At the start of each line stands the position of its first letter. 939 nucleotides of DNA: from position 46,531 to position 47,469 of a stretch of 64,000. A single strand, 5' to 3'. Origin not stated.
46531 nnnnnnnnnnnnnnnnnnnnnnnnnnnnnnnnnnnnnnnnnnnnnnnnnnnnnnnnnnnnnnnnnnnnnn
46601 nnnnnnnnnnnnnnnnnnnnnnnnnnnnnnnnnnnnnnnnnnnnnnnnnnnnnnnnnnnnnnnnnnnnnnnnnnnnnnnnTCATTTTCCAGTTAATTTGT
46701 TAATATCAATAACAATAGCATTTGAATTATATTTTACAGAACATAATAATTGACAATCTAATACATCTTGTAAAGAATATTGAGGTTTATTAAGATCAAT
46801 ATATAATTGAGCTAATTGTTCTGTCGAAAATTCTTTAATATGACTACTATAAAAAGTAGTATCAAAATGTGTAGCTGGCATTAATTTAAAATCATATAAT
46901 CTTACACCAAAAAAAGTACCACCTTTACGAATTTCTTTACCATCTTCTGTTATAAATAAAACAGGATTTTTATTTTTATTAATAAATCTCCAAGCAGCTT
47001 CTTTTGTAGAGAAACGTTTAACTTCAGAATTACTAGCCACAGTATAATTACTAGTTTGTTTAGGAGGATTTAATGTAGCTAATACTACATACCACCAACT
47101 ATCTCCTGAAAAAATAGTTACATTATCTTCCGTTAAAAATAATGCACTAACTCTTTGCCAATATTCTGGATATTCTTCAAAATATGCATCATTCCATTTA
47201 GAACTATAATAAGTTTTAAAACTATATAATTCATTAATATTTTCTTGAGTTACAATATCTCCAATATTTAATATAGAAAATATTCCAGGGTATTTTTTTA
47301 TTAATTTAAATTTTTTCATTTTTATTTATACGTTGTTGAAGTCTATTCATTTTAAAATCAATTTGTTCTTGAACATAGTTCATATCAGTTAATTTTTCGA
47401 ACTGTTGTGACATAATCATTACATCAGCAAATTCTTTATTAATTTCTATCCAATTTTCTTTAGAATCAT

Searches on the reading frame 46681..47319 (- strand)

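Call 44: search_protein_families(library=phrogs, proteins=[window:46681-47319:-], max_evalue=0.001)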
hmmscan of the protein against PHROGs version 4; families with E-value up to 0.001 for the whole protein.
window:46681-47319:- (212 aa): 1 family
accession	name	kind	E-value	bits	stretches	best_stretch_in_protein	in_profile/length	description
phrog_11079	-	unknown function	9.8e-20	72.1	3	120-203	172-261/270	-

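Call 104: search_protein_families(library=pfam, proteins=[window:46681-47319:-], max_evalue=0.01)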
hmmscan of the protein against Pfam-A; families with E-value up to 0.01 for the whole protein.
window:46681-47319:- (212 aa): 0 families
